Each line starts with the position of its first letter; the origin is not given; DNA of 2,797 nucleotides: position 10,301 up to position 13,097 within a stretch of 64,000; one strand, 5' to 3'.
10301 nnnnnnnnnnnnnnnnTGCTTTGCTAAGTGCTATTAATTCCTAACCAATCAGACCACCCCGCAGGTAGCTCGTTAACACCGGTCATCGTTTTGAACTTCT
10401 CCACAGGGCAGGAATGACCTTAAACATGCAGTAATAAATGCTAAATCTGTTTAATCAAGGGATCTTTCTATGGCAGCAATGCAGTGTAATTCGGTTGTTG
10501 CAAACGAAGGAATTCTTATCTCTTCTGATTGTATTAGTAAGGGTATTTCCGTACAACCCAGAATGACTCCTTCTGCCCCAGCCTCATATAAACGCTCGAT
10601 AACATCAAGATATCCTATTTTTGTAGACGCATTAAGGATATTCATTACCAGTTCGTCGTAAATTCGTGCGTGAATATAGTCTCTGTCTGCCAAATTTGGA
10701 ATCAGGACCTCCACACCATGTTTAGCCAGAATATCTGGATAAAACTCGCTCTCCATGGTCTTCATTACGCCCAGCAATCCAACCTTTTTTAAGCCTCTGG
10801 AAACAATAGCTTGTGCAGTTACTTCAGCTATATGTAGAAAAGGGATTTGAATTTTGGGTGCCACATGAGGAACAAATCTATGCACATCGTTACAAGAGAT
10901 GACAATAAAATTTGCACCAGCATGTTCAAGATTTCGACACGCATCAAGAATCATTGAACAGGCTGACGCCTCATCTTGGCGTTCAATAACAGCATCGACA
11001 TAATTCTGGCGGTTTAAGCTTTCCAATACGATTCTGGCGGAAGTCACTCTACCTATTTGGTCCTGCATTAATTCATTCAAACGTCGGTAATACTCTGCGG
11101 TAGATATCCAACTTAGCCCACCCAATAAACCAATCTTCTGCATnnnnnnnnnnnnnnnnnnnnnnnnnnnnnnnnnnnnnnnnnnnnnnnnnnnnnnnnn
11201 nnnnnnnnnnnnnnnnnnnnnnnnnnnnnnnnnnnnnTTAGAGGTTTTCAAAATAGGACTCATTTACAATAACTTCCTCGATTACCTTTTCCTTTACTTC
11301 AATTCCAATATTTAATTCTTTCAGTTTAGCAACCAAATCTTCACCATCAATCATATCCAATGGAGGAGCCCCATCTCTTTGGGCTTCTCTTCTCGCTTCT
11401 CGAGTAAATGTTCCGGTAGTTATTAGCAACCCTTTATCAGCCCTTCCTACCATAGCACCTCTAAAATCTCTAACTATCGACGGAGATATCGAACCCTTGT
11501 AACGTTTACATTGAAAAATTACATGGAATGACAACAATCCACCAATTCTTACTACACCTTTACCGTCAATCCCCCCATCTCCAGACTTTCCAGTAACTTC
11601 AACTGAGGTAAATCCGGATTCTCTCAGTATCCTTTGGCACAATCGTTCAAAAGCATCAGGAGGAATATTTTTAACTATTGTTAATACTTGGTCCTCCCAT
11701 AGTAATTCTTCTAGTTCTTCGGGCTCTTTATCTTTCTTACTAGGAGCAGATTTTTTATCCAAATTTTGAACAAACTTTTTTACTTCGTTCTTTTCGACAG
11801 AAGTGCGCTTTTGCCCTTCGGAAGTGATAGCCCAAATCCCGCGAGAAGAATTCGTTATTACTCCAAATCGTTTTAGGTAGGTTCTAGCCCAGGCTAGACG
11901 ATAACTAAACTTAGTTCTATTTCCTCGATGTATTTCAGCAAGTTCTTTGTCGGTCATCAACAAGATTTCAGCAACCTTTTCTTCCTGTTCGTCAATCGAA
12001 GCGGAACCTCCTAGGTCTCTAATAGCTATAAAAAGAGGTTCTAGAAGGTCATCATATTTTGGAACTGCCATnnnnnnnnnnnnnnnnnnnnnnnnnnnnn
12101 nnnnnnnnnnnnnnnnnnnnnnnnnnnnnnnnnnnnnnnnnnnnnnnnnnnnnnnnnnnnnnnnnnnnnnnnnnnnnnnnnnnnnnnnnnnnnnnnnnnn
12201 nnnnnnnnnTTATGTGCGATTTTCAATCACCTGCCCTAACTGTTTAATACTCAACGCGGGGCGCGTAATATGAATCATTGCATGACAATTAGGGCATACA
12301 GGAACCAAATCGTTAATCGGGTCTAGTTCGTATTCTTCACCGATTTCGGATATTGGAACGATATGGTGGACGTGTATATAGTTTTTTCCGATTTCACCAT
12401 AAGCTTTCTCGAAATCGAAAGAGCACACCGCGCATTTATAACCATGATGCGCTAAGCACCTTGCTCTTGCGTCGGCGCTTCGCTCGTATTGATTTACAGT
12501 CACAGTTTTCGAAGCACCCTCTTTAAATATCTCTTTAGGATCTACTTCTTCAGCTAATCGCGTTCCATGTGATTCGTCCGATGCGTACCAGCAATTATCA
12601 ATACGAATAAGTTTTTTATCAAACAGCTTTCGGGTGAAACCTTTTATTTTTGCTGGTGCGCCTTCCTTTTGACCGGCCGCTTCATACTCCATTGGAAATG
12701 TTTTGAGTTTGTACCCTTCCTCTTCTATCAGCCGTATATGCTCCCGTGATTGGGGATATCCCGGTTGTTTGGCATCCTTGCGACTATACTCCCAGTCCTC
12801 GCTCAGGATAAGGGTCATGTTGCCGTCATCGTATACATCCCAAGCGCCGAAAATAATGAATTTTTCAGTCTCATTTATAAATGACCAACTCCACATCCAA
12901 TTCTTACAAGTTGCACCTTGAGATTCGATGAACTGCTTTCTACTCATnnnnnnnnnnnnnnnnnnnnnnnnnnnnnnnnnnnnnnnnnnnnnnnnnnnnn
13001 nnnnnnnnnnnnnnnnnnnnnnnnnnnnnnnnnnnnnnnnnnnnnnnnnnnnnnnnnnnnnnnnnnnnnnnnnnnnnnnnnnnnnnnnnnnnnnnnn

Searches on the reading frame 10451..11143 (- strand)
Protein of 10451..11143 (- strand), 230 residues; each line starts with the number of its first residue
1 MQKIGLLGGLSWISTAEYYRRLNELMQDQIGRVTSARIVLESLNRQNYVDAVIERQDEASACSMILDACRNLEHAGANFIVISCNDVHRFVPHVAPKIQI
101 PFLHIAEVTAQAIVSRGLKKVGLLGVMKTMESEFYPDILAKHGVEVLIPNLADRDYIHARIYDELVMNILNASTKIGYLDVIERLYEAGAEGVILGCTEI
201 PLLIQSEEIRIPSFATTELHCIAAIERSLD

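Call 11: search_protein_families(library=pfam, proteins=[window:10451-11143:-], max_evalue=0.01)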
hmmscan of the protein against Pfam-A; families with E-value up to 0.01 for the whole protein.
window:10451-11143:- (230 aa): 1 family
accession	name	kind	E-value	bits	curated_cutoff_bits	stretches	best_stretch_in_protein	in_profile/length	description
PF01177.27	Asp_Glu_race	-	4.7e-39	134.8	31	1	7-220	1-207/211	Asp/Glu/Hydantoin racemase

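Call 54: search_protein_families(library=padloc, proteins=[window:10451-11143:-], max_evalue=0.001)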
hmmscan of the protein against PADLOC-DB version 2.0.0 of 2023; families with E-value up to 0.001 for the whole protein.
window:10451-11143:- (230 aa): 0 families

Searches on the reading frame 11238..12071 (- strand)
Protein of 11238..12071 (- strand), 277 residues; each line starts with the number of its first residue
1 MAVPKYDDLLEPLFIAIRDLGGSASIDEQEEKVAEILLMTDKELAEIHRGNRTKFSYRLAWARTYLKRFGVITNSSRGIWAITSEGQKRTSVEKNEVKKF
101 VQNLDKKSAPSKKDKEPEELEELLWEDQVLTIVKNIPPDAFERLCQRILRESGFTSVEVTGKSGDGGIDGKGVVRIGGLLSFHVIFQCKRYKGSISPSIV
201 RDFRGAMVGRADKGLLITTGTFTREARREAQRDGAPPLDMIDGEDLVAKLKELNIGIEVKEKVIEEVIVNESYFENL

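Call 11: search_protein_families(library=pfam, proteins=[window:11238-12071:-], max_evalue=0.01)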
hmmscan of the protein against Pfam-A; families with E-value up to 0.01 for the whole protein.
window:11238-12071:- (277 aa): 4 families
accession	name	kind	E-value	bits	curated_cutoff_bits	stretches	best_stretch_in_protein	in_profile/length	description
PF04471.18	Mrr_cat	-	6.4e-30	104.1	21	1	134-248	2-113/115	Restriction endonuclease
PF14338.12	Mrr_N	-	1.8e-18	66.9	29.5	1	6-89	1-84/87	Mrr N-terminal domain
PF22722.2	NA-iREase1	-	5.2e-12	46.1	27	1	141-247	1-105/106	NACHT-associated inactive Restriction Endonuclease 1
PF10356.15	RRG7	-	5.1e-05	23.2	22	0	182-207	85-110/185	Required for respiratory growth protein 7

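Call 54: search_protein_families(library=padloc, proteins=[window:11238-12071:-], max_evalue=0.001)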
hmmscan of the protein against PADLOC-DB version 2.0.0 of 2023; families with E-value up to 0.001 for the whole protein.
window:11238-12071:- (277 aa): 9 families
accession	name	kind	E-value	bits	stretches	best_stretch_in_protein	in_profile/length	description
PDLC03657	mREase_IV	-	1.3e-27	95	2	104-274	141-314/317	Type IV methyl-directed restriction enzyme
PDLC04796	PDC-S02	-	4.3e-27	93.1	1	132-276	239-381/390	-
PDLC04806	PDC-S02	-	1.1e-25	88.6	1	97-252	150-302/324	-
PDLC04819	PDC-S02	-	3.6e-13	47.5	1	98-248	150-304/334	-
PDLC04815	PDC-S02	-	1.9e-12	45.2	1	82-247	155-315/346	-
PDLC03852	LmuA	-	3.1e-08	32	1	133-198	15-82/336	-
PDLC03663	mREase_IV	-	1.5e-06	25.2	1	133-252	410-525/544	Type IV methyl-directed restriction enzyme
PDLC03206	mREase_II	-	4.1e-06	23.6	1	143-253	284-399/434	Type II methyl-directed restriction enzyme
PDLC03203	mREase_II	-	3.2e-05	21.3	1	140-263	256-382/393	Type II methyl-directed restriction enzyme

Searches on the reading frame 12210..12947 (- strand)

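Call 11: search_protein_families(library=pfam, proteins=[window:12210-12947:-], max_evalue=0.01)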
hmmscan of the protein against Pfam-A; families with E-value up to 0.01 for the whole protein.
window:12210-12947:- (245 aa): 1 family
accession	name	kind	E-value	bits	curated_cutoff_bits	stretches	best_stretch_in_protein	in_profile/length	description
PF01844.29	HNH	-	1.1e-08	35.5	21.4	1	172-226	1-45/47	HNH endonuclease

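Call 54: search_protein_families(library=padloc, proteins=[window:12210-12947:-], max_evalue=0.001)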
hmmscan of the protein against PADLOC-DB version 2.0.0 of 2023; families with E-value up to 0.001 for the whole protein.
window:12210-12947:- (245 aa): 3 families
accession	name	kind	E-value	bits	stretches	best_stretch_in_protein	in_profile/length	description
PDLC03656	mREase_IV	-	1e-06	26.7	1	143-237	174-267/277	Type IV methyl-directed restriction enzyme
PDLC00643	ZorE2|ZorE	-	5.7e-05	20.6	1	145-224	190-260/282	HNH endonuclease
PDLC03514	REase_II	-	0.00011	19.5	1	167-227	289-342/386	Type II restriction enzyme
